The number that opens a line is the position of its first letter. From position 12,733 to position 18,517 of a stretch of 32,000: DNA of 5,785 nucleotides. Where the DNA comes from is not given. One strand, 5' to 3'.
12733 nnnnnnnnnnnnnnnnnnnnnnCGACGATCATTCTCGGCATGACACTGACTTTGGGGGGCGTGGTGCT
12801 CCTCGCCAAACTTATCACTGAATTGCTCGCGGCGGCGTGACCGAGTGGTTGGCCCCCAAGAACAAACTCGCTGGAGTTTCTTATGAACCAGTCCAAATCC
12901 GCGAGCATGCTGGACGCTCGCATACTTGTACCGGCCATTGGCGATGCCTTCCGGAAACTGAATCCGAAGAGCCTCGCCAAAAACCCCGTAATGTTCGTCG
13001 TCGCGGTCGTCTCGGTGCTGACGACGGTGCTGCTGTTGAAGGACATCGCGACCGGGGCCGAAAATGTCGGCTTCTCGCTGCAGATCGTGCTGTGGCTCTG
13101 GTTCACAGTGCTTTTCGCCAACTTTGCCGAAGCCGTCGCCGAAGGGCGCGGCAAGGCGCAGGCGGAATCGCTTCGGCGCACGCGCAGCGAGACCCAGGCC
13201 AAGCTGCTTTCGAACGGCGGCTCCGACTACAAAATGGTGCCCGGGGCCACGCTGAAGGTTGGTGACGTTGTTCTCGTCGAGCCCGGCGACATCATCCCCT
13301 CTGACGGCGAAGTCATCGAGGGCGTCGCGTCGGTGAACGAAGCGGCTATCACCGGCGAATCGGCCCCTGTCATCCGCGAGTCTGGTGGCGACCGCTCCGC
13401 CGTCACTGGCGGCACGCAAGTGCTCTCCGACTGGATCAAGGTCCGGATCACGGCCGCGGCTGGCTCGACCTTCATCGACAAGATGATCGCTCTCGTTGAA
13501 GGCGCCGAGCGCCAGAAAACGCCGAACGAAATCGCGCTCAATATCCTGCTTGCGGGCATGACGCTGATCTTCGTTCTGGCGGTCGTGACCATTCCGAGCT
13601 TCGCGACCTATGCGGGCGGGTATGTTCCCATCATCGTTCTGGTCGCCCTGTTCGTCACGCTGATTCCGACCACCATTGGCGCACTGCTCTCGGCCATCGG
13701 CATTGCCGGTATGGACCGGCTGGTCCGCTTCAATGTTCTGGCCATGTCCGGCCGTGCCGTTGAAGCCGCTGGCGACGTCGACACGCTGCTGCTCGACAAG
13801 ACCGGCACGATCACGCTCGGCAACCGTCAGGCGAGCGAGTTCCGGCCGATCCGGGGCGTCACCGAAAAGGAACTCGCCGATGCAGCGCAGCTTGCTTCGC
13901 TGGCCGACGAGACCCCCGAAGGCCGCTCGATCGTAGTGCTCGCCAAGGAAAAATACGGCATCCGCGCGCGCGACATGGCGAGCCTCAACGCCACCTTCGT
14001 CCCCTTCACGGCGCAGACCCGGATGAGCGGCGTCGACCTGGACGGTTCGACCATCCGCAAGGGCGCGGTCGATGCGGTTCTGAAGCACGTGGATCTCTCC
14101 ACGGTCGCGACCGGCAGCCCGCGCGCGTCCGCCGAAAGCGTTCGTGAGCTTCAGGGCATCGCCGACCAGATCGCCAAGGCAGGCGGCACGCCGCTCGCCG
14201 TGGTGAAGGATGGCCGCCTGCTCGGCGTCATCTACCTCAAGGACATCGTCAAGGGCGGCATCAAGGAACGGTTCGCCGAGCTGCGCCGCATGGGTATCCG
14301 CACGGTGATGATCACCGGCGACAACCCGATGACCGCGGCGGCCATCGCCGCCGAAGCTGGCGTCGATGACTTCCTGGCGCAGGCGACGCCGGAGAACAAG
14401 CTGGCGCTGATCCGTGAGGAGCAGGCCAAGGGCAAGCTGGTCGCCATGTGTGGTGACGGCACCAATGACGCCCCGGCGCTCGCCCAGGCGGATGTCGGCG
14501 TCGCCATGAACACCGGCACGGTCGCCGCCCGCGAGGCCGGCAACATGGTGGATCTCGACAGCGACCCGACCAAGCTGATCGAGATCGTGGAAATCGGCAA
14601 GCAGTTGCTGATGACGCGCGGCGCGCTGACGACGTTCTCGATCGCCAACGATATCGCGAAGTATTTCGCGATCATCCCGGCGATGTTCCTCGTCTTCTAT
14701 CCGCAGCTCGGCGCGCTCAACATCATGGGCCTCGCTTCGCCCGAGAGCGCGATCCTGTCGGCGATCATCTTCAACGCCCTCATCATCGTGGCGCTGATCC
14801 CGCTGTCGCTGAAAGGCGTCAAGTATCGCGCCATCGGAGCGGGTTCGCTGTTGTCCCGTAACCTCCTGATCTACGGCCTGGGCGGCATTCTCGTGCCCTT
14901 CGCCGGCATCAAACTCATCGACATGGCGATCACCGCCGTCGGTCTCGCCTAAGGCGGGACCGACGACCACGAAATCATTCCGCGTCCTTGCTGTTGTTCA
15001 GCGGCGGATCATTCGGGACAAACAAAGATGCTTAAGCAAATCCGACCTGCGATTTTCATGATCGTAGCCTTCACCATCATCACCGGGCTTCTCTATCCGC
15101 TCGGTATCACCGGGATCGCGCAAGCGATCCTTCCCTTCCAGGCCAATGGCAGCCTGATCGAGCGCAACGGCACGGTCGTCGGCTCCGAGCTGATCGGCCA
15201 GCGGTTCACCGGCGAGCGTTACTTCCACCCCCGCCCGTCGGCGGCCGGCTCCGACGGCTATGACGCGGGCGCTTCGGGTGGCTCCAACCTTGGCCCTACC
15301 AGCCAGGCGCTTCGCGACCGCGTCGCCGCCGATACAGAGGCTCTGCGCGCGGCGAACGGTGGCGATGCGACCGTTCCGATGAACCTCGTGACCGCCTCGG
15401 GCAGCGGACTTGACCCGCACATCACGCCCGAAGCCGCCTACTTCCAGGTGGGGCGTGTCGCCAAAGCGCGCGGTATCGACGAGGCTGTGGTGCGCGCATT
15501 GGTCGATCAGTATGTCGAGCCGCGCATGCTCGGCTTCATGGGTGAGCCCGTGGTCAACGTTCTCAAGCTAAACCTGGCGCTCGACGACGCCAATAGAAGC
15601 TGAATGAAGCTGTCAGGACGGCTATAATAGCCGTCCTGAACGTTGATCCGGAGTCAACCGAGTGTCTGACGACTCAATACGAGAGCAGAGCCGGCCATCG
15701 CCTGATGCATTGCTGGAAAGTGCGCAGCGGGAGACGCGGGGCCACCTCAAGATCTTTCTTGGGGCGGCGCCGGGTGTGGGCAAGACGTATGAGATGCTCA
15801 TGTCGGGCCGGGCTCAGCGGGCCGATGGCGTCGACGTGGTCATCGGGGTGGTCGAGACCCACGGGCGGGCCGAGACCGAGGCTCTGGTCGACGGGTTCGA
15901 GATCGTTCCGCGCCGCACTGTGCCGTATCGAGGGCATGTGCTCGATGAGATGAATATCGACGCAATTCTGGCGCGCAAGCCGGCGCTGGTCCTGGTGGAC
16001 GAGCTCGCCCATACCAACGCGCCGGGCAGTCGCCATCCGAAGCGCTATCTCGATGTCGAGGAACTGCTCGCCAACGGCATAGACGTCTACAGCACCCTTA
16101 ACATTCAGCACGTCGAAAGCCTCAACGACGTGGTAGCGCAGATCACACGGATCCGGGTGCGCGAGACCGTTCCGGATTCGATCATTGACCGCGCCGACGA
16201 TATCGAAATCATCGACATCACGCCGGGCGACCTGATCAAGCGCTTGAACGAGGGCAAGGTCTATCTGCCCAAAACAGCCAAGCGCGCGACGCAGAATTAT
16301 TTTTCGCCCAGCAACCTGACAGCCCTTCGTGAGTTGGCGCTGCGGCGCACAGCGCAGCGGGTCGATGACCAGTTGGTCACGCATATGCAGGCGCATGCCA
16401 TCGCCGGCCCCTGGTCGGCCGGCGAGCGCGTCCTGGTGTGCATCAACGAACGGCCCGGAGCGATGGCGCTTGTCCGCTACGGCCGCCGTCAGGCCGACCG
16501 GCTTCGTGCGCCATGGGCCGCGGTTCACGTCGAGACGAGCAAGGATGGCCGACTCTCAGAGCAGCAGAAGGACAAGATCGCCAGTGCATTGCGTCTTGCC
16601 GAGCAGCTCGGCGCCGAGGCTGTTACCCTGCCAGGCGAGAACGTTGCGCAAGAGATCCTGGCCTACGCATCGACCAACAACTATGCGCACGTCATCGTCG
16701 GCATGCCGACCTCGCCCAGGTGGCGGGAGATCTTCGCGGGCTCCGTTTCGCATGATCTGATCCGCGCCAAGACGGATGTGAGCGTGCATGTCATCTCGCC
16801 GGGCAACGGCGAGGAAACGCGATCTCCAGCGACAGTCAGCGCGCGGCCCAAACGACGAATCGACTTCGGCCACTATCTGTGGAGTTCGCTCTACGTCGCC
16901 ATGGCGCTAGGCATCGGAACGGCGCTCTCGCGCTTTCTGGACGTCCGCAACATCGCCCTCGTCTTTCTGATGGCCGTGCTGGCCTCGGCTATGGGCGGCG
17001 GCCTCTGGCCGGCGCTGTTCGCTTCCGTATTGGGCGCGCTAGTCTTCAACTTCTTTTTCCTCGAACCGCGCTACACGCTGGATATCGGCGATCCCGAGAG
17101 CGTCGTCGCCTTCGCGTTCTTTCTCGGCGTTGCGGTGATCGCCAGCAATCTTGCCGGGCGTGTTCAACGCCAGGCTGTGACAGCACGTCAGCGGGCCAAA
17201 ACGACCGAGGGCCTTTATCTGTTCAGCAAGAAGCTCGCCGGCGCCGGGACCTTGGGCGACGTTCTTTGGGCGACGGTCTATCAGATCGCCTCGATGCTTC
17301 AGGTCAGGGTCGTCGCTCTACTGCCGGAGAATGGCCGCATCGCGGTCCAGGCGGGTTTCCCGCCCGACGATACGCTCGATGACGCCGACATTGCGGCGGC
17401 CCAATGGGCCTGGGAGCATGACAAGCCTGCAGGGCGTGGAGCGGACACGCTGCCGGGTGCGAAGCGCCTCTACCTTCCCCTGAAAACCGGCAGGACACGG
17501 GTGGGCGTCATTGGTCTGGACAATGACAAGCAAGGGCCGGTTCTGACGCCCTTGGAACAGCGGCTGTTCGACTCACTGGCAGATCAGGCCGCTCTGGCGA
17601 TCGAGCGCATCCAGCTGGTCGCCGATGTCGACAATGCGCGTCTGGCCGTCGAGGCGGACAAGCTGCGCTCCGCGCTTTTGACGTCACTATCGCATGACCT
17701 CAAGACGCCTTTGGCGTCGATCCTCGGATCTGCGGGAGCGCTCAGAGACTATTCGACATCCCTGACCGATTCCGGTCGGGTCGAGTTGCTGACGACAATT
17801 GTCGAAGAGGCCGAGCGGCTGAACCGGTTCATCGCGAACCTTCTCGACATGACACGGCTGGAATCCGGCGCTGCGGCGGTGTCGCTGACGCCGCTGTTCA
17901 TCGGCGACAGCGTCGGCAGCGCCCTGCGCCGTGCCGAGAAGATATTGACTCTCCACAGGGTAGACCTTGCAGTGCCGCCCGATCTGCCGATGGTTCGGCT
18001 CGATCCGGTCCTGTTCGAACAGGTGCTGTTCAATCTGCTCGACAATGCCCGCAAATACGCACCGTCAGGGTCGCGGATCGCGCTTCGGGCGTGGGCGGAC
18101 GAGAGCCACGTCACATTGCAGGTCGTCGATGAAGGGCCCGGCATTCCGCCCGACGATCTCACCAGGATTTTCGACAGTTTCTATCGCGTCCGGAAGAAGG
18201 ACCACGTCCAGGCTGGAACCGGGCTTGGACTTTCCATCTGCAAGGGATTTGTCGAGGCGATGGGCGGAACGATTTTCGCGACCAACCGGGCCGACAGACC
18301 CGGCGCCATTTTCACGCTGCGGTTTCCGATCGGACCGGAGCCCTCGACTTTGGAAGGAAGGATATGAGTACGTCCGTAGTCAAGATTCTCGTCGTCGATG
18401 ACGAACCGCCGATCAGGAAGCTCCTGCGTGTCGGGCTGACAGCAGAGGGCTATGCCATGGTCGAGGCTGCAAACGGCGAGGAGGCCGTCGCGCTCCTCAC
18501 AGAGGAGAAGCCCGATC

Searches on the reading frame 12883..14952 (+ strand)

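Call 11: search_protein_families(library=pfam, proteins=[window:12883-14952:+], max_evalue=0.01)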
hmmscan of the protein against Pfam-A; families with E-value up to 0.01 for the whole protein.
window:12883-14952:+ (689 aa): 4 families
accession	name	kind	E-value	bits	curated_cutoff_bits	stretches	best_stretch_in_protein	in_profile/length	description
PF00122.25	E1-E2_ATPase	-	7e-32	110.8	28.1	1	103-282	4-180/181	E1-E2 ATPase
PF00702.32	Hydrolase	-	1.1e-25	91.6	26.4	1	299-537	1-191/191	haloacid dehalogenase-like hydrolase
PF12710.13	HAD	-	5.2e-06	27.5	27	1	451-533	81-188/189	haloacid dehalogenase-like hydrolase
PF08282.18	Hydrolase_3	-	0.005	17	20.9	0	514-555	200-241/255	haloacid dehalogenase-like hydrolase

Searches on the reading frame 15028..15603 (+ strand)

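Call 11: search_protein_families(library=pfam, proteins=[window:15028-15603:+], max_evalue=0.01)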
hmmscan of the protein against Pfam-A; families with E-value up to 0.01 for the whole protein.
window:15028-15603:+ (191 aa): 1 family
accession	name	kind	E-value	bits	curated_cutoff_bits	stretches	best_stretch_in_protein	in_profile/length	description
PF02669.20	KdpC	-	9.2e-76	254.1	24.1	1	5-186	1-181/182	K+-transporting ATPase, c chain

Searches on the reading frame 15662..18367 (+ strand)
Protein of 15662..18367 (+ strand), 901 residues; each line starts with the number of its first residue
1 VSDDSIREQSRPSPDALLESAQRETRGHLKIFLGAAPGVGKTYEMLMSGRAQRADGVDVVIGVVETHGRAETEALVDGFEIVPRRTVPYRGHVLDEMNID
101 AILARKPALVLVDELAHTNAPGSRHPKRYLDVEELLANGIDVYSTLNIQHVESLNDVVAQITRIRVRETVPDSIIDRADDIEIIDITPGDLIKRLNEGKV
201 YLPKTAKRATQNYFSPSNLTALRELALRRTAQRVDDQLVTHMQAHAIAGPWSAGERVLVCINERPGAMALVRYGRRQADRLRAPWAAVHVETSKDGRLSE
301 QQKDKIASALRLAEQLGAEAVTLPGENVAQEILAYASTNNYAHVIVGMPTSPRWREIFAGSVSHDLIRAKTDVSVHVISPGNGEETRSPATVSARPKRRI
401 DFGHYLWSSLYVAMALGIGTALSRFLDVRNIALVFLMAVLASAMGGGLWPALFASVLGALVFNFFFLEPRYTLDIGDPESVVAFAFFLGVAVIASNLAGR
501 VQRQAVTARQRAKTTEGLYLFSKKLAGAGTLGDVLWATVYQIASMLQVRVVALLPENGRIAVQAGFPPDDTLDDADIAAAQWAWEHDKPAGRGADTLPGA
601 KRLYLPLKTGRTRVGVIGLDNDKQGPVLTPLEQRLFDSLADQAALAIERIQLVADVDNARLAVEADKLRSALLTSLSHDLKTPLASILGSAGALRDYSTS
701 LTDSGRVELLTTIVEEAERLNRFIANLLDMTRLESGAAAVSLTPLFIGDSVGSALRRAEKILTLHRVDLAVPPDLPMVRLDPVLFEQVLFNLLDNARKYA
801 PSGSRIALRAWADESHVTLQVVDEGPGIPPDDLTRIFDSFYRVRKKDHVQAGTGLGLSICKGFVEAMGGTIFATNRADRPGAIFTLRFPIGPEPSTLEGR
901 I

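Call 11: search_protein_families(library=pfam, proteins=[window:15662-18367:+], max_evalue=0.01)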
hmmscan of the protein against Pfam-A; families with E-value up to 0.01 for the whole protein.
window:15662-18367:+ (901 aa): 9 families
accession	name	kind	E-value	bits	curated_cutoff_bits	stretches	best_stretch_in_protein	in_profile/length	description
PF02702.23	KdpD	-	8.2e-98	326.4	26.1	1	26-234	2-210/210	Osmosensitive K+ channel His kinase sensor domain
PF13493.11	DUF4118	-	8.2e-32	109.6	28.4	1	405-511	1-107/107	Domain of unknown function (DUF4118)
PF02518.31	HATPase_c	-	5.3e-27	94.9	26.4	1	781-890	2-109/111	Histidine kinase-, DNA gyrase B-, and HSP90-like ATPase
PF13492.12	GAF_3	-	8.6e-19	68.7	27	1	531-649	2-129/129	GAF domain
PF00512.31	HisKA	-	6.9e-15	55.3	26.9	1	669-736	2-66/66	His Kinase A (phospho-acceptor) domain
PF00582.32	Usp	-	7e-07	30.3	24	1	255-375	3-137/141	Universal stress protein family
PF13185.12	GAF_2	-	1.8e-05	25.4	28.6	1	589-648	78-136/136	GAF domain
PF01590.32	GAF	-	0.0067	17.4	22.4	0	605-647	93-133/133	GAF domain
PF13581.12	HATPase_c_2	-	0.0096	16.4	27.4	0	791-866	42-111/127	Histidine kinase-like ATPase domain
